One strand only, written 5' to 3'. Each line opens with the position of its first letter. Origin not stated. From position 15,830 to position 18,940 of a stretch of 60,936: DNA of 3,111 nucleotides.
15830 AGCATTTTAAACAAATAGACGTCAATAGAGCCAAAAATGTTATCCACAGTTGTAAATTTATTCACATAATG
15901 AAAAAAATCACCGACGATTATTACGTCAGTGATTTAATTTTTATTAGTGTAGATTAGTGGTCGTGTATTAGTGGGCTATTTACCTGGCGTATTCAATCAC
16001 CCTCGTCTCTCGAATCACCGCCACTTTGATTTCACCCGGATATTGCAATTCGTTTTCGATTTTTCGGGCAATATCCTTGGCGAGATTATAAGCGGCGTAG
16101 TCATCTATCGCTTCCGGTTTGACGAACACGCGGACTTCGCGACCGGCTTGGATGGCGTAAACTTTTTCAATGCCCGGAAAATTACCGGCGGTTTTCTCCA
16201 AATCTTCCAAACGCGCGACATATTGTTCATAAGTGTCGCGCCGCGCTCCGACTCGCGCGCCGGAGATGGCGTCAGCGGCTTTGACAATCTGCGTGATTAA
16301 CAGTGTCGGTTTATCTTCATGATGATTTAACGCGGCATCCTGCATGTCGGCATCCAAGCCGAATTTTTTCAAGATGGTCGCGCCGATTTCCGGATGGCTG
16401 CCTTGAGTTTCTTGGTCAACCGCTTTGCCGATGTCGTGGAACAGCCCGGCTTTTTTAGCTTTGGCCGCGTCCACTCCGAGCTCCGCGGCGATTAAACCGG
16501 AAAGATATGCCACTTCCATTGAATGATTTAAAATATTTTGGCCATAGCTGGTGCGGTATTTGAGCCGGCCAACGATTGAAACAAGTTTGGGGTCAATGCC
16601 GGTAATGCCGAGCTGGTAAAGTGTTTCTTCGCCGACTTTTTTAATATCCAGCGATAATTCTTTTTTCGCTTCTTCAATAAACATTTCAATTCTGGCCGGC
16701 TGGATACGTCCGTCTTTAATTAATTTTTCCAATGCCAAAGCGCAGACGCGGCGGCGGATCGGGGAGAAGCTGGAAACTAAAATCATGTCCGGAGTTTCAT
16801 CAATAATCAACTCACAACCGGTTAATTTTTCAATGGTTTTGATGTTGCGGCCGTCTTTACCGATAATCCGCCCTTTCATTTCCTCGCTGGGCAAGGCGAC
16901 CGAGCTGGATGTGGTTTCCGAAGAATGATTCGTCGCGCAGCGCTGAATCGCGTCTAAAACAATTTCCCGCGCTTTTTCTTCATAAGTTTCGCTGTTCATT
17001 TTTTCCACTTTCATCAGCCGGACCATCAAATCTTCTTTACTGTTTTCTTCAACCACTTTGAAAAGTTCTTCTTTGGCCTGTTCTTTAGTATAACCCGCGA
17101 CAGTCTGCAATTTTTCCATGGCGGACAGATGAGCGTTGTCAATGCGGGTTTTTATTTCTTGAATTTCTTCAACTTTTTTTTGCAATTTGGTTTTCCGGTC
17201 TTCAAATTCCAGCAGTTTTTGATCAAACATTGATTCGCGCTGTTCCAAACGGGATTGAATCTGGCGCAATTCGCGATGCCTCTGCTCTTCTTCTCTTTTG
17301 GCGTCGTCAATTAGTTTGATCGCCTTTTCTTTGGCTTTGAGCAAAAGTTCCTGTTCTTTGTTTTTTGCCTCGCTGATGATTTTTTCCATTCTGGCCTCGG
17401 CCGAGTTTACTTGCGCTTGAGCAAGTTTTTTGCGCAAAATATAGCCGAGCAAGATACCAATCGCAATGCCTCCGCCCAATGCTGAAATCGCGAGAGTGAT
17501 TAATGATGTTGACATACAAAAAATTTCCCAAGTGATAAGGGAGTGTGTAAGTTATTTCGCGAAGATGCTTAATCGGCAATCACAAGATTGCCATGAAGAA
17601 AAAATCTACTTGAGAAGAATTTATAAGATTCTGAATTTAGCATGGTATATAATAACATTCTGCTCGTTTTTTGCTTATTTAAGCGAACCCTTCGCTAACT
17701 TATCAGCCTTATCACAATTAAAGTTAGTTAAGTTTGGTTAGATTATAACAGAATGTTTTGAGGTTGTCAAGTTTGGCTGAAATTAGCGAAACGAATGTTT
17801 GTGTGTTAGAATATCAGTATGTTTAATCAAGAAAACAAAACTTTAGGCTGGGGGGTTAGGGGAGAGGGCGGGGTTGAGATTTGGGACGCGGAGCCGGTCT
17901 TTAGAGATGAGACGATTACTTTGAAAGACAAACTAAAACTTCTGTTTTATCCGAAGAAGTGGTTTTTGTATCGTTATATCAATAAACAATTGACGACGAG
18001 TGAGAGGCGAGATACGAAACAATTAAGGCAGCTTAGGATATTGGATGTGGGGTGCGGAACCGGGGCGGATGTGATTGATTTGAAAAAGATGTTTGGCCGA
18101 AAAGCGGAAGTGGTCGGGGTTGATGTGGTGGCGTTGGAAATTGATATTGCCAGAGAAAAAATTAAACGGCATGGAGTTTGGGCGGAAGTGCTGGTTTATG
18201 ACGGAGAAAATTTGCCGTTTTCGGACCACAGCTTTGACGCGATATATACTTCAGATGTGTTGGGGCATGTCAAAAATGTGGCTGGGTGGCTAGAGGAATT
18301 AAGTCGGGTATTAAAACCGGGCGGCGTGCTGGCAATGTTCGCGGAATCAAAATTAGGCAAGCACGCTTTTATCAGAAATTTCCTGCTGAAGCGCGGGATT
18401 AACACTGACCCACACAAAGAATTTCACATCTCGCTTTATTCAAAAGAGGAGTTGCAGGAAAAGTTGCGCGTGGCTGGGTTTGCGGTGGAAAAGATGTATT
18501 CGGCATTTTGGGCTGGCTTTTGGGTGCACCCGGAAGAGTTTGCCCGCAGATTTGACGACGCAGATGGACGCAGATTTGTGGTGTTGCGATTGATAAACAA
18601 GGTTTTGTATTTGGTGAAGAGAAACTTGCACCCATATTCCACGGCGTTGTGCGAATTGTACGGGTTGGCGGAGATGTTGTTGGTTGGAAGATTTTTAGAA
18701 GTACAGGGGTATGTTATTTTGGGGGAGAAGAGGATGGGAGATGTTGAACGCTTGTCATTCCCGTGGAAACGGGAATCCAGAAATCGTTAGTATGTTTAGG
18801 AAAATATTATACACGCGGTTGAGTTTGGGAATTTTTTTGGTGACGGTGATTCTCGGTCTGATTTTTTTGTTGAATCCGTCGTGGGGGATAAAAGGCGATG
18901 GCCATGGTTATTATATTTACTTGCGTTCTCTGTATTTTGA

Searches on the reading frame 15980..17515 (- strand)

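Call 30: search_protein_families(library=pfam, proteins=[window:15980-17515:-], max_evalue=0.00001)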
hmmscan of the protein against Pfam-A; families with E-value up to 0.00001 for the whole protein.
window:15980-17515:- (511 aa): 4 families
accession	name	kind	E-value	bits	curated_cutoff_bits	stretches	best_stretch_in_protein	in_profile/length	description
PF12072.13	RNase_Y_N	-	1e-31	110.4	32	1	16-197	9-201/201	RNase Y N-terminal region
PF01966.28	HD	-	3.7e-19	69.5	22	1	329-418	2-114/116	HD domain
PF00013.35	KH_1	-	1.7e-07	31.3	21.5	1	209-249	7-52/66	KH domain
PF08668.18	HDOD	-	1.1e-06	28.7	22.9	0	326-366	93-134/196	HDOD domain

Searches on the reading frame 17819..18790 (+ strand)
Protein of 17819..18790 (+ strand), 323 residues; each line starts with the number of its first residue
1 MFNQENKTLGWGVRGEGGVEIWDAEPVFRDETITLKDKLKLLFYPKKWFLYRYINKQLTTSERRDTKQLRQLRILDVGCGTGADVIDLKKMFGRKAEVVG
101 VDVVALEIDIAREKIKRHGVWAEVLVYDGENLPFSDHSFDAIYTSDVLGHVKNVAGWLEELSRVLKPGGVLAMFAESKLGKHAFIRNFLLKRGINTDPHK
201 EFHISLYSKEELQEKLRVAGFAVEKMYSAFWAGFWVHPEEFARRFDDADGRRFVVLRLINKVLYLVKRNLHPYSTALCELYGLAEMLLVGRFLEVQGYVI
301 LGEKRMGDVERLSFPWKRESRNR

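Call 30: search_protein_families(library=pfam, proteins=[window:17819-18790:+], max_evalue=0.00001)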
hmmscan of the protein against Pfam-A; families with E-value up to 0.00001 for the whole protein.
window:17819-18790:+ (323 aa): 8 families
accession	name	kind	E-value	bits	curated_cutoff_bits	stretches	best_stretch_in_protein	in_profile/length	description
PF08241.18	Methyltransf_11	-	6.2e-24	84.9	21.2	1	75-172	1-94/95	Methyltransferase domain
PF13649.12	Methyltransf_25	-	2.6e-23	83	27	1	74-169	1-97/97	Methyltransferase domain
PF13847.12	Methyltransf_31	-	6.1e-20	71.8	27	1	72-173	5-109/145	Methyltransferase domain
PF13489.12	Methyltransf_23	-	1.4e-17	64.4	27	1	67-224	19-162/164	Methyltransferase domain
PF08242.18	Methyltransf_12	-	2.1e-17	64.1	30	1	75-171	1-98/98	Methyltransferase domain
PF01209.24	Ubie_methyltran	-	8.2e-17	61.8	20.1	1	67-181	44-159/233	ubiE/COQ5 methyltransferase family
PF05175.20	MTS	-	7.9e-07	29.3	23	1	70-189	31-154/170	Methyltransferase small domain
PF01135.25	PCMT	-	8.5e-07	29.4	20.3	1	71-172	74-170/210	Protein-L-isoaspartate(D-aspartate) O-methyltransferase (PCMT)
